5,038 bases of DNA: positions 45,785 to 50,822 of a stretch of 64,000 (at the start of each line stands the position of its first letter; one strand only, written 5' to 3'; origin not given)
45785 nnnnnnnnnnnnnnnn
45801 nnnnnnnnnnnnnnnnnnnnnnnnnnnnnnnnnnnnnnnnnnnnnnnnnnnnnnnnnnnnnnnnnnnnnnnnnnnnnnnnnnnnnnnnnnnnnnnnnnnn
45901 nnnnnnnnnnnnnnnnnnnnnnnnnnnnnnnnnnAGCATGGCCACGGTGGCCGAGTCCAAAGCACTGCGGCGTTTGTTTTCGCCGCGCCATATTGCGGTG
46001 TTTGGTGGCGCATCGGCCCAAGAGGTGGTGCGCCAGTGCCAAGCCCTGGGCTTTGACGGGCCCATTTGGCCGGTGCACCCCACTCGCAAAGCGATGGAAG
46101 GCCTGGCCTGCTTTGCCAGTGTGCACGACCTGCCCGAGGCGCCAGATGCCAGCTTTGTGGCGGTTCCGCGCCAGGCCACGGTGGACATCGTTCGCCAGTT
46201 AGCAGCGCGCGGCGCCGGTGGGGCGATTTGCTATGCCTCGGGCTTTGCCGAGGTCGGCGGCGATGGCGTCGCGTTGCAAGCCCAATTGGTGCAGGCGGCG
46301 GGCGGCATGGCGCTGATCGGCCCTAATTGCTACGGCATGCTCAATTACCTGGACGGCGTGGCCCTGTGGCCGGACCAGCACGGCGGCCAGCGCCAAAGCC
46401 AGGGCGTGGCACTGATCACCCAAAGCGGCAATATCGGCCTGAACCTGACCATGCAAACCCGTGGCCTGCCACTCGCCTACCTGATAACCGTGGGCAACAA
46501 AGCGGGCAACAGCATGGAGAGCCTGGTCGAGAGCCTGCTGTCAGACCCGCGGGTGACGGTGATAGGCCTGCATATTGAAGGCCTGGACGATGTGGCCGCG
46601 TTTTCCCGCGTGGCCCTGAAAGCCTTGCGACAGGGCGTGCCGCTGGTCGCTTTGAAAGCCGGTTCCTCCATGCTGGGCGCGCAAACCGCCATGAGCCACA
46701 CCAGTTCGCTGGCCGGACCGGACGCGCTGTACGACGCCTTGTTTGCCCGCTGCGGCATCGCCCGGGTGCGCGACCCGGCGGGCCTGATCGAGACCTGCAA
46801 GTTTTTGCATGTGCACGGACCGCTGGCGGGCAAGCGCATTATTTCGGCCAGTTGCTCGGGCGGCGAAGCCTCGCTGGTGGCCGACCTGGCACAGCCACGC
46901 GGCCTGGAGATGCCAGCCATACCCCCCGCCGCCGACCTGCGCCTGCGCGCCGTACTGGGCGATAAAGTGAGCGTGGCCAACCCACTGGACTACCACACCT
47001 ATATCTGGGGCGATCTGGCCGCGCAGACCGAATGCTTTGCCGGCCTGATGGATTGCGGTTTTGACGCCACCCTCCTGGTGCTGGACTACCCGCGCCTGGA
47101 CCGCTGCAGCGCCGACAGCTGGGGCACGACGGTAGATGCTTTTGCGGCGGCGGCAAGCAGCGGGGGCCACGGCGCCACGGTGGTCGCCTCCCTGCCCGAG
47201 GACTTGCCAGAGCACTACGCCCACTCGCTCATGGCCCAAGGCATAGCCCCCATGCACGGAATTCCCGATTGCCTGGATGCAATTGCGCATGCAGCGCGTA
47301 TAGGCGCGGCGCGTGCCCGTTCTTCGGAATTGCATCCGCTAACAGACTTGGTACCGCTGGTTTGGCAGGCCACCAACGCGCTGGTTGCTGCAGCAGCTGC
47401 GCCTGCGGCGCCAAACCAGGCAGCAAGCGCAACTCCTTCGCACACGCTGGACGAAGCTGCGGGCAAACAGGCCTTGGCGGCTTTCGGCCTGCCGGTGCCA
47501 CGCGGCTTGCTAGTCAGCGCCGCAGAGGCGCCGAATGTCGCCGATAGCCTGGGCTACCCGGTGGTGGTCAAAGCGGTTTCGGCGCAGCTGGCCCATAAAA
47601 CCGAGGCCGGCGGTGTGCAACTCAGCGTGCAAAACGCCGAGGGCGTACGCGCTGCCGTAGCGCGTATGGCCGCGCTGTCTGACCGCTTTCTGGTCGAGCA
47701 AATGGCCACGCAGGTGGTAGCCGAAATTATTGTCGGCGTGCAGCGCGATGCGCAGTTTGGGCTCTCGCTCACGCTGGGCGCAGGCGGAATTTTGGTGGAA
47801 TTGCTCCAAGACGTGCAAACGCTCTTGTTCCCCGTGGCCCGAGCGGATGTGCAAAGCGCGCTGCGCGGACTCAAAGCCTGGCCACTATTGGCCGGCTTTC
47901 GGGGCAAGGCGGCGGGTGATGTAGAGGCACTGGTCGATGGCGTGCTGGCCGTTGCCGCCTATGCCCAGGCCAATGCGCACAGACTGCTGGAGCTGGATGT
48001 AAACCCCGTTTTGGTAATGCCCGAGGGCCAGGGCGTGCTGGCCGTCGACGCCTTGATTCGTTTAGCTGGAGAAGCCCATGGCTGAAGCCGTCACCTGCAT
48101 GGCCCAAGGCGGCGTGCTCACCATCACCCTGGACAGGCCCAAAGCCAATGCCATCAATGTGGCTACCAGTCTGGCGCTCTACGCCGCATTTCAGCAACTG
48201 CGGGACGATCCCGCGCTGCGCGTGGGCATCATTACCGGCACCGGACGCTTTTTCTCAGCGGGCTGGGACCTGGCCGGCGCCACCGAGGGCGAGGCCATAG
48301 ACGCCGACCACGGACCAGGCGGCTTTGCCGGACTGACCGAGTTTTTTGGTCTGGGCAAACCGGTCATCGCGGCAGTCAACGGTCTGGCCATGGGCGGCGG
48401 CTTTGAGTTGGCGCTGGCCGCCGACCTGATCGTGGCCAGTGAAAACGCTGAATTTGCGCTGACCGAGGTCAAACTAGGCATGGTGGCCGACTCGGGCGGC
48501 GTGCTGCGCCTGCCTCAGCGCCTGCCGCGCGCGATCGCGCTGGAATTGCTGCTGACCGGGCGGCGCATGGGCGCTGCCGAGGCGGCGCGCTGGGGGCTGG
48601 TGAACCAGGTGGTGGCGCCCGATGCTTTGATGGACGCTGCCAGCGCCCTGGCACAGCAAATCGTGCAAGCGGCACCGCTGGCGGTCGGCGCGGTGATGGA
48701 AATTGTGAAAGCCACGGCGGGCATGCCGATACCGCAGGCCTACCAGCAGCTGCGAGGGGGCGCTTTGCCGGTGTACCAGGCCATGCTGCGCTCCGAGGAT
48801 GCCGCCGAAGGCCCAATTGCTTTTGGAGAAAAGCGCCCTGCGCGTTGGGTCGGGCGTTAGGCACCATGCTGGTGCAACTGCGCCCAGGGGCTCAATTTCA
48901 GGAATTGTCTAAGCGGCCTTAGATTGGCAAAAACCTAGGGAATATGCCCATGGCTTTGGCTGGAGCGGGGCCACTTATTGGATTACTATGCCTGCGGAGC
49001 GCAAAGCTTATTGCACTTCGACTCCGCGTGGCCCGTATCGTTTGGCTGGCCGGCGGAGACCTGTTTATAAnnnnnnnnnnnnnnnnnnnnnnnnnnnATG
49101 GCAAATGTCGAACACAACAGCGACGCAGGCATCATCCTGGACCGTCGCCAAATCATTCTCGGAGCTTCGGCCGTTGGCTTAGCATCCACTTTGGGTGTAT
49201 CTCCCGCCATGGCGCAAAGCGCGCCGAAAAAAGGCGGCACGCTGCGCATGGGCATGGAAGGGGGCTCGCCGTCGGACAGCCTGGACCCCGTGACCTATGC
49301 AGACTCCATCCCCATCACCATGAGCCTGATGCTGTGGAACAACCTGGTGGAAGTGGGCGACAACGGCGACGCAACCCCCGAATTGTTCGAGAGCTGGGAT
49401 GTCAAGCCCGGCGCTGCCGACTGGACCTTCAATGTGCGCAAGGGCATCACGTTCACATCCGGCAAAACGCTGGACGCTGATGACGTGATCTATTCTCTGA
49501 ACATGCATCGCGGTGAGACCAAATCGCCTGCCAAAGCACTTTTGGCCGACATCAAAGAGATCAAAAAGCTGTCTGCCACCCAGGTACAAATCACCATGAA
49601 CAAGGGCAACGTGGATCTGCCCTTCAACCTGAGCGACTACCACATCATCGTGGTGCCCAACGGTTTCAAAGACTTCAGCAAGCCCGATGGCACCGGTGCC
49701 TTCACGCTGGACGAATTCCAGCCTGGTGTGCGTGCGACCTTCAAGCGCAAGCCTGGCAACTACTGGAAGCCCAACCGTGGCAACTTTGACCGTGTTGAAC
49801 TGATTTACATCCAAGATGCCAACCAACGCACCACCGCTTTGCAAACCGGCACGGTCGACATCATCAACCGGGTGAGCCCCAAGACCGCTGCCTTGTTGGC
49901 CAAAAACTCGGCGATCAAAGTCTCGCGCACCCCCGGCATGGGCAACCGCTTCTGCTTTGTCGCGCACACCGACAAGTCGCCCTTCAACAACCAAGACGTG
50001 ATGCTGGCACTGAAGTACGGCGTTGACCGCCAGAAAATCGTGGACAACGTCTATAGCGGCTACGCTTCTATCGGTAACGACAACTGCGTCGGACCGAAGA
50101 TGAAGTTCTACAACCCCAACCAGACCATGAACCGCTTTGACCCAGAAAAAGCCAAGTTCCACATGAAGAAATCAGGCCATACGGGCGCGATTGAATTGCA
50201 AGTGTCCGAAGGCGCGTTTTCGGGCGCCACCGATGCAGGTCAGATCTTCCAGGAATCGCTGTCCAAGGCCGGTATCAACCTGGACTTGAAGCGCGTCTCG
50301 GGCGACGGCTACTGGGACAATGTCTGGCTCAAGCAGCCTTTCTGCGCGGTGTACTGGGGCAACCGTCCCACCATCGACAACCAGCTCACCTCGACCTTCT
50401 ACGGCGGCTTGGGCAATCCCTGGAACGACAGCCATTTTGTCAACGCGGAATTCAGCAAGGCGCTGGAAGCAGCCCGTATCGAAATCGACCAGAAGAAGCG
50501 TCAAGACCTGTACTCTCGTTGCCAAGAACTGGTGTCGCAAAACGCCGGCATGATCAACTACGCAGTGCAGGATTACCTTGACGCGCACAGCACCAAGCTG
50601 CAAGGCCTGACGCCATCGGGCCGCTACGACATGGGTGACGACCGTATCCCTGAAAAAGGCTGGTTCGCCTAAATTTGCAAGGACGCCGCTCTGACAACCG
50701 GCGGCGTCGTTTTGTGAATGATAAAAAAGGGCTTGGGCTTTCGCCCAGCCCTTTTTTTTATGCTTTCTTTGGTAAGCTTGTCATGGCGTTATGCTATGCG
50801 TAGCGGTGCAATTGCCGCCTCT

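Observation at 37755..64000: A ~26 kb quaternary-amine catabolic region combining CoA-dependent butyrobetaine-to-carnitine, carnitine-to-betaine, MttB-type demethylation and sarcosine oxidation, with extra orphan enzymes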

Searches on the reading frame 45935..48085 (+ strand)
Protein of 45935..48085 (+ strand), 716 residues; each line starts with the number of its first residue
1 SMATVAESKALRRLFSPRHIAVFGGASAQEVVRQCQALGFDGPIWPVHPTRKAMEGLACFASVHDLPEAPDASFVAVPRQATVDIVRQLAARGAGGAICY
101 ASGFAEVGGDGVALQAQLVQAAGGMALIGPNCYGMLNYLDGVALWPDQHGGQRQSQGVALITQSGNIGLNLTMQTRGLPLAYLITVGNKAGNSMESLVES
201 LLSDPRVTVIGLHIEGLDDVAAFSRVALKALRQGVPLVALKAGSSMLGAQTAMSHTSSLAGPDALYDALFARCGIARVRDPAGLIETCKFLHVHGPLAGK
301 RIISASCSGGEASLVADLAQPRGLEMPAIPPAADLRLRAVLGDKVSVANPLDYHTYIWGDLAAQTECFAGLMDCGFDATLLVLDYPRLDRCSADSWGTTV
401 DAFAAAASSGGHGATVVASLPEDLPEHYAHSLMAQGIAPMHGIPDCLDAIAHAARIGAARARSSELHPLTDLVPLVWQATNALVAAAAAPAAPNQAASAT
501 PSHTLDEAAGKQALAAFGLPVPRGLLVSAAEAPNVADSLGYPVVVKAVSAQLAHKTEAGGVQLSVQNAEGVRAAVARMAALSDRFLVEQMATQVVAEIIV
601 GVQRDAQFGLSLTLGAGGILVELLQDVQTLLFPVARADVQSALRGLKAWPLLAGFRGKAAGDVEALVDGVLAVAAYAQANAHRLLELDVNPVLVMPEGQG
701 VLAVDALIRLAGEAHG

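Call 4: search_protein_families(library=ncbifam, proteins=[window:45935-48085:+], max_evalue=0.00001)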
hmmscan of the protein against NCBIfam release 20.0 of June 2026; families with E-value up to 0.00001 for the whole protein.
window:45935-48085:+ (716 aa): 6 families
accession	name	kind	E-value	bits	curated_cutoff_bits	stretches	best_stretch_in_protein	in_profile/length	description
NF045494.1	AcCoALig_Archglob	equivalog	2.1e-81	274.3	1200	2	8-355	215-565/665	acetate--CoA ligase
NF045493.1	HydDutCoALig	equivalog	5.6e-73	246.7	1300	2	14-352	6-352/698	4-hydroxybutyrate--CoA ligase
NF045492.1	HydPropCoALig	equivalog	7.5e-73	246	1300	2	8-353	245-600/700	3-hydroxypropionate--CoA ligase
TIGR02717.1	AcCoA-syn-alpha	equivalog_domain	8.4e-65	219.2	567.15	1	11-353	1-349/447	acetate--CoA ligase alpha subunit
NF010623.0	PRK14016.1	subfamily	1.2e-07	30.3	877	1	506-591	214-295/871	cyanophycin synthetase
TIGR02068.2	cya_phycin_syn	equivalog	1.1e-06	27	850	1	505-591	212-294/862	cyanophycin synthetase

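Call 5: search_protein_families(library=pfam, proteins=[window:45935-48085:+], max_evalue=0.001)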
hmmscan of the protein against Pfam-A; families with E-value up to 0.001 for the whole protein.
window:45935-48085:+ (716 aa): 3 families
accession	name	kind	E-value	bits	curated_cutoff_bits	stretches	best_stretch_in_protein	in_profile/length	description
PF13549.11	ATP-grasp_5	-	1.8e-48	165.3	27.6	1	498-710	3-221/221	ATP-grasp domain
PF13607.11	Succ_CoA_lig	-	3e-33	114.9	27.4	1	157-291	3-138/138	Succinyl-CoA ligase like flavodoxin domain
PF13380.12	CoA_binding_2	-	1.4e-15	58.2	22.8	1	19-136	2-114/116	CoA binding domain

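Call 23: find_related_loci(query=window:45935-48085:+, collection=genome_contigs, flank=10000)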
Query window:45935-48085:+ (716 aa) in genome_contigs; peptide patterns used: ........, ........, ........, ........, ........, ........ (x = any residue, [..] = any of these).
187 stretches matched a pattern; 115 encode a relative of the query (tblastn E <= 1e-3); the best 80 are kept; 80 distinct loci.
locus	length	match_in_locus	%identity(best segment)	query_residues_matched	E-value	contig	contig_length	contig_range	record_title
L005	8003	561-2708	94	1-716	0e+0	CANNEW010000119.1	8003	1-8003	MAG: Comamonadaceae bacterium isolate ZE-17mar17-99 genome assembly, contig: ZE-17mar17-C9261, whole genome shotgun sequ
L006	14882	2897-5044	92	1-716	0e+0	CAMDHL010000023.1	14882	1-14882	MAG: Comamonas sp. lk isolate MsH-30apr19-27 genome assembly, contig: MsH-30apr19-C7951, whole genome shotgun sequence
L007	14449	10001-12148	88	1-716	0e+0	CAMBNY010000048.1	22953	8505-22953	MAG: Comamonas sp. lk isolate MsH-30apr19-326 genome assembly, contig: MsH-30apr19-C3942, whole genome shotgun sequence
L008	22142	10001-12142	88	1-716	0e+0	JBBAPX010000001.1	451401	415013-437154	MAG: Rhodoferax sp. isolate EUL_178 ctg1-EUL_178, whole genome shotgun sequence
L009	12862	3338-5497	87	1-716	0e+0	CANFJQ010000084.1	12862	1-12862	MAG: Comamonadaceae bacterium isolate Jr-16oct17-156 genome assembly, contig: Jr-16oct17-C9241, whole genome shotgun seq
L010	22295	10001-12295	84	1-716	0e+0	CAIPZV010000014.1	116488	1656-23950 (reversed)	MAG: uncultured beta proteobacterium isolate UppL6_bin-1161 genome assembly, contig: bin-1161:14/85, whole genome shotgu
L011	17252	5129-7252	86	6-715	0e+0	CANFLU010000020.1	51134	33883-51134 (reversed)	MAG: Comamonadaceae bacterium isolate Jr-11may16-229 genome assembly, contig: Jr-11may16-C831, whole genome shotgun sequ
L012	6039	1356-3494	85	1-715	0e+0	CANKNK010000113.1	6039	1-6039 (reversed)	MAG: Comamonadaceae bacterium isolate RH-9nov16-92 genome assembly, contig: RH-9nov16-C35756, whole genome shotgun seque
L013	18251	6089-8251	87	1-716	0e+0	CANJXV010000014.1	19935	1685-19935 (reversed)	MAG: Comamonadaceae bacterium isolate RH-23may17-808 genome assembly, contig: RH-23may17-C19937, whole genome shotgun se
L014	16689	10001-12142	88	1-716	0e+0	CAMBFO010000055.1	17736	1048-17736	MAG: Comamonas sp. lk isolate MsH-30apr19-343 genome assembly, contig: MsH-30apr19-C5967, whole genome shotgun sequence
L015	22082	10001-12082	82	1-716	0e+0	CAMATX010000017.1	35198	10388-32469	MAG: Comamonas sp. lk isolate LE-02apr19-125 genome assembly, contig: LE-02apr19-C1141, whole genome shotgun sequence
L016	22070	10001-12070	76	6-715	0e+0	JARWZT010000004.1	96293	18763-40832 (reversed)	MAG: Rhodoferax sp. isolate D15.bin.32 k141_33351, whole genome shotgun sequence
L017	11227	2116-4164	76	11-709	0e+0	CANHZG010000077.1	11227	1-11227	MAG: Comamonadaceae bacterium isolate RE-4nov15-292 genome assembly, contig: RE-4nov15-C9911, whole genome shotgun seque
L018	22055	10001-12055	76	11-715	0e+0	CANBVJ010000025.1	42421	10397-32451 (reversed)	MAG: Comamonadaceae bacterium isolate JR-MC-B-240519-59 genome assembly, contig: JR-MC-B-240519-C496, whole genome shotg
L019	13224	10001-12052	73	7-712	0e+0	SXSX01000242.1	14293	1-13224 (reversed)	MAG: Burkholderiales bacterium isolate F1-140-MAGs099 F1-140__c534416, whole genome shotgun sequence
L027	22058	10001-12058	67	6-713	0e+0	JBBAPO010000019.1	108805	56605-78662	MAG: Rhodoferax sp. isolate EUL_169 ctg19-EUL_169, whole genome shotgun sequence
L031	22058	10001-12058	67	6-713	0e+0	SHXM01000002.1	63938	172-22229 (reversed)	MAG: Rhodoferax sp. isolate Baikal-deep-G92 BACOMB-40M-C109, whole genome shotgun sequence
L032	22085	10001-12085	67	4-713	0e+0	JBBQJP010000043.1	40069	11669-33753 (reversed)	MAG: Burkholderiales bacterium isolate Co_metawrap_693 Cmw_693_k141_18376729_length_40069_cov_9.9982, whole genome shotg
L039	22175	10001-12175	66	1-714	0e+0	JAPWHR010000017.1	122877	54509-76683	Comamonadaceae bacterium G21597-S1 NODE_17_length_122877_cov_72.3367, whole genome shotgun sequence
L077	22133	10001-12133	73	11-709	0e+0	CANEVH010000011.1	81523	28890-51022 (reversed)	MAG: Comamonadaceae bacterium isolate CE-Jul18-121 genome assembly, contig: CE-Jul18-C74, whole genome shotgun sequence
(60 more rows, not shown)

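Call 48: search_protein_families(library=ncbifam, proteins=[L016:1053-2228:-, L077:632-1882:-], max_evalue=0.00001)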
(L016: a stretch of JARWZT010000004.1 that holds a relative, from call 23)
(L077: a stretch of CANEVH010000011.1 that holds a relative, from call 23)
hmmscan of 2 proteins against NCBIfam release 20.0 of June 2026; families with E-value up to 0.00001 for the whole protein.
L016:1053-2228:- (391 aa): 3 families
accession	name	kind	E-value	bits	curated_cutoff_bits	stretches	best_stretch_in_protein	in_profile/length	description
NF049936.1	TriMthamethphnDioxTmpA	equivalog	1.2e-113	379.6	400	1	31-388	3-364/366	2-trimethylaminoethylphosphonate dioxygenase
TIGR02409.1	carnitine_bodg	equivalog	7.8e-73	245.6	414.75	1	38-386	10-365/366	gamma-butyrobetaine dioxygenase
TIGR02410.1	carnitine_TMLD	equivalog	9.5e-48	163.5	268.3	1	93-385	50-360/362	trimethyllysine dioxygenase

L077:632-1882:- (416 aa): 3 families
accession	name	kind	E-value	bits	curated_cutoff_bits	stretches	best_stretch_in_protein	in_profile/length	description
NF049936.1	TriMthamethphnDioxTmpA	equivalog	4.7e-117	390.9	400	1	63-413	6-364/366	2-trimethylaminoethylphosphonate dioxygenase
TIGR02409.1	carnitine_bodg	equivalog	2.3e-74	250.6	414.75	1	64-410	7-364/366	gamma-butyrobetaine dioxygenase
TIGR02410.1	carnitine_TMLD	equivalog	5.4e-50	170.9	268.3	1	74-410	5-360/362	trimethyllysine dioxygenase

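Call 93: search_protein_families(library=pfam, proteins=[L016:12858-13853:+, L027:12978-13805:-, L027:13802-14767:-, L027:14735-15730:+, L031:12862-13836:+, L032:12807-14339:+, L032:14421-15047:+, L039:13018-14490:+], max_evalue=0.00001)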
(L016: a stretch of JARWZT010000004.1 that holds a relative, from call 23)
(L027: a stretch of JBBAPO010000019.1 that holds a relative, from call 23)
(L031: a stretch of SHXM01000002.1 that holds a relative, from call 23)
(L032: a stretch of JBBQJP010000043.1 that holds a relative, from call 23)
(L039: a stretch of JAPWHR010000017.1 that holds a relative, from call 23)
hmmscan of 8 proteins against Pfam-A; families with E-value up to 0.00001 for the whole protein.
L016:12858-13853:+ (332 aa): 3 families
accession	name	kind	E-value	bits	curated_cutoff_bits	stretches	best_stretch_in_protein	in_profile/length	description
PF12833.13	HTH_18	-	9.1e-24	84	33.6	1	253-330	1-78/80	Helix-turn-helix domain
PF01965.30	DJ-1_PfpI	-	2.3e-11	44.2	26.6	1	44-190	15-163/165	DJ-1/PfpI family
PF00165.29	HTH_AraC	-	1.8e-08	34.7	26.6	0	294-324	6-35/42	Bacterial regulatory helix-turn-helix proteins, AraC family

L027:12978-13805:- (276 aa): 1 family
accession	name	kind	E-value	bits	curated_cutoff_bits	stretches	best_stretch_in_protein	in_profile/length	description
PF12974.12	Phosphonate-bd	-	8.3e-15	55.3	27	1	102-258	86-242/242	ABC transporter, phosphonate, periplasmic substrate-binding protein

L027:13802-14767:- (322 aa): 1 family
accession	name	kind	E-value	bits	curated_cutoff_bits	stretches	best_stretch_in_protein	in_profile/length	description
PF00487.30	FA_desaturase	-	1.7e-25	90.7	29.7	1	64-290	13-244/253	Fatty acid desaturase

L027:14735-15730:+ (332 aa): 2 families
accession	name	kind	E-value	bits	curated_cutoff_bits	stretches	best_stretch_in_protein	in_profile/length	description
PF03466.25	LysR_substrate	-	1.5e-27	96.8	28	1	131-324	7-206/209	LysR substrate binding domain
PF00126.33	HTH_1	-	2e-23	82.5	26.6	1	46-105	1-60/60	Bacterial regulatory helix-turn-helix protein, lysR family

L031:12862-13836:+ (325 aa): 1 family
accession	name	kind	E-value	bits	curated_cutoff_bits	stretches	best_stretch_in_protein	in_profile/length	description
PF00487.30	FA_desaturase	-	1e-25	91.4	29.7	1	57-285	10-244/253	Fatty acid desaturase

L032:12807-14339:+ (511 aa): 2 families
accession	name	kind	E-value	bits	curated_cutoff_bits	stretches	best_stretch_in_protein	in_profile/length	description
PF13450.12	NAD_binding_8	-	1.6e-06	28.7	21.9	1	46-83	1-37/68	NAD(P)-binding Rossmann-like domain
PF07992.20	Pyr_redox_2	-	8.9e-06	25.8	26.1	0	43-74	2-33/291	Pyridine nucleotide-disulphide oxidoreductase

L032:14421-15047:+ (209 aa): 2 families
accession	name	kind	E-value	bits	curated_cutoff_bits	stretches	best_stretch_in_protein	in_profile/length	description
PF00578.27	AhpC-TSA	-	2.2e-17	63.6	26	1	37-171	3-123/124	AhpC/TSA family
PF08534.16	Redoxin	-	2.7e-16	60.1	26.6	1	38-167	5-126/148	Redoxin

L039:13018-14490:+ (491 aa): 2 families
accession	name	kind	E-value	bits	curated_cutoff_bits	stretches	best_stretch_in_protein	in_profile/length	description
PF05638.18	T6SS_HCP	-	4.5e-23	82.4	23.5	2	273-401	1-125/129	Type VI secretion system effector, Hcp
PF07589.16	PEP-CTERM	-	1.3e-06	28.7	20.7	1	461-486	1-24/24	PEP-CTERM motif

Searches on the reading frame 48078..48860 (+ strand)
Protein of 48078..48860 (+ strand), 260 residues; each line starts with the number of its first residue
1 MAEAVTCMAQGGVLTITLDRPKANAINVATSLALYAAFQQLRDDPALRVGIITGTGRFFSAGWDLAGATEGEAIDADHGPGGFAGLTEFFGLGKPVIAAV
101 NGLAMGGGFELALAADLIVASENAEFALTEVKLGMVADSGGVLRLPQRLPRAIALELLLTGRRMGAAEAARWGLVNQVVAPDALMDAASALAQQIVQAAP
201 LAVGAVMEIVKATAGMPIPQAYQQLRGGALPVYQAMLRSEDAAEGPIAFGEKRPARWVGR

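Call 6: search_protein_families(library=ncbifam, proteins=[window:48078-48860:+], max_evalue=0.00001)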
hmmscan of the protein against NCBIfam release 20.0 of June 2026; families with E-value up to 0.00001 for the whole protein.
window:48078-48860:+ (260 aa): 72 families (the best 25 are shown)
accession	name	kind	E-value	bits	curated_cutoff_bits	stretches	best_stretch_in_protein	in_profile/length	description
NF002936.2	PRK03580.1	equivalog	6.8e-109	363.2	500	1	1-260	1-261/261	crotonobetainyl-CoA hydratase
NF006100.0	PRK08252.1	subfamily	1.3e-74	251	282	1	2-260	2-254/254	crotonase/enoyl-CoA hydratase family protein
NF051848.1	EnCoAHydtEchA19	equivalog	1.2e-68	231.5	400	1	8-260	5-258/258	enoyl-CoA hydratase EchA19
NF042430.2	EnCoAhydt_DpgD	equivalog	1.9e-67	227.5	400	1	10-259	4-257/258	enoyl-CoA-hydratase DpgD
NF005864.0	PRK07799.1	equivalog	2.7e-51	174.3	316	1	6-258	11-264/266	crotonase/enoyl-CoA hydratase family protein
NF004840.0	PRK06190.1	equivalog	2.8e-47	161.5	253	1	4-223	5-226/260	enoyl-CoA hydratase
NF006007.0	PRK08138.1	subfamily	7.4e-47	159.9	355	1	9-260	14-261/261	enoyl-CoA hydratase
NF005803.0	PRK07658.1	equivalog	8.7e-47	159.7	313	1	6-259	5-256/257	enoyl-CoA hydratase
NF004634.0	PRK05980.1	equivalog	1.1e-45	156.1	375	1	1-255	1-258/263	crotonase/enoyl-CoA hydratase family protein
NF005126.0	PRK06563.1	subfamily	1.5e-45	155.6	261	1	3-260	7-263/263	crotonase/enoyl-CoA hydratase family protein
NF046063.1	oxepin_alt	equivalog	1.7e-45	155.5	300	1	8-255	5-253/254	oxepin-CoA hydrolase, alternative type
NF005073.0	PRK06495.1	subfamily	2.2e-44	151.7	296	1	7-260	8-257/257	enoyl-CoA hydratase/isomerase family protein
NF004517.0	PRK05862.1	equivalog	2.4e-44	151.8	396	1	5-257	6-254/257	enoyl-CoA hydratase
NF006109.0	PRK08260.1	subfamily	8.9e-44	149.9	320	1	4-258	5-276/296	enoyl-CoA hydratase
NF007239.0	PRK09674.1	equivalog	5.9e-43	147.2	371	1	4-260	5-257/257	2,3-dehydroadipyl-CoA hydratase PaaF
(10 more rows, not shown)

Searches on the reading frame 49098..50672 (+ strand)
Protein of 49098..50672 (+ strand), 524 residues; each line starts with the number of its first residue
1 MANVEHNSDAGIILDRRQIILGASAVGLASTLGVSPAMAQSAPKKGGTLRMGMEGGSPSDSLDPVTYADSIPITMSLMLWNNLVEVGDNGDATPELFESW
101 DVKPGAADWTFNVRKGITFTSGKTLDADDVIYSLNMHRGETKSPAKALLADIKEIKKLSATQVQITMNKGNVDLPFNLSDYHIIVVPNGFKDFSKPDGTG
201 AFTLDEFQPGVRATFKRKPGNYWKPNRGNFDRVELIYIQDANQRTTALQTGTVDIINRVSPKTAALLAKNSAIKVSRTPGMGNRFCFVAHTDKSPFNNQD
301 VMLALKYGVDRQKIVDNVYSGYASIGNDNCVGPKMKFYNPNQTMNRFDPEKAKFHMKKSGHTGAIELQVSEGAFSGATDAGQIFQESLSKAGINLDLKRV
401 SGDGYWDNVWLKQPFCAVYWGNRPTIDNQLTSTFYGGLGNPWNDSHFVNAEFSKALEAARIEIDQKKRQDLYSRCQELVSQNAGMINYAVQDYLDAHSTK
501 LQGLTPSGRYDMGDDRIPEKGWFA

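Call 6: search_protein_families(library=ncbifam, proteins=[window:49098-50672:+], max_evalue=0.00001)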
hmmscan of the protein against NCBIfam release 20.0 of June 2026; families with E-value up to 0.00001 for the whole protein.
window:49098-50672:+ (524 aa): 11 families
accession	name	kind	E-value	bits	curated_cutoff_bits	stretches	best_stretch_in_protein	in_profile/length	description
NF045468.1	Opp5A_nikA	equivalog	1e-40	139.7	600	1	57-400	26-368/488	nickel ABC transporter substrate-binding protein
NF011942.0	PRK15413.1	equivalog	5.9e-31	107.7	594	1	25-504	12-496/512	glutathione ABC transporter substrate-binding protein GsiB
TIGR02294.1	nickel_nikA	equivalog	3e-29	101.9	393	1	62-369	19-335/501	nickel ABC transporter substrate-binding protein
NF045467.1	Opp4A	equivalog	3.4e-27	94.9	650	2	195-505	206-542/556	oligopeptide ABC transporter substrate-binding protein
NF043070.1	DppA_dipep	equivalog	1.2e-25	90.1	1005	1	195-485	206-500/535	dipeptide ABC transporter periplasmic-binding protein DppA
NF011689.0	PRK15109.1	equivalog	1.9e-21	76.4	560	1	78-505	64-524/547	ABC transporter substrate-binding protein SapA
NF047575.1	opine_bind_CntA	exception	4.3e-17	61.9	800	1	62-363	50-362/535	staphylopine-dependent metal ABC transporter substrate-binding lipoprotein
NF011684.0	PRK15104.1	equivalog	1.2e-14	53.9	947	1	53-149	43-139/543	oligopeptide ABC transporter substrate-binding protein OppA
TIGR04028.1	SBP_KPN_01854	hypoth_equivalog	3.8e-14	52.1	468.5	1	211-362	183-332/509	TIGR04028 family ABC transporter substrate-binding protein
NF007287.0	PRK09755.1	equivalog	7.9e-12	44.8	1098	0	57-151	41-136/535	ABC transporter substrate-binding protein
NF010149.0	PRK13626.1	equivalog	4.5e-08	32.2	476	1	79-204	150-273/552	HTH-type transcriptional regulator SgrR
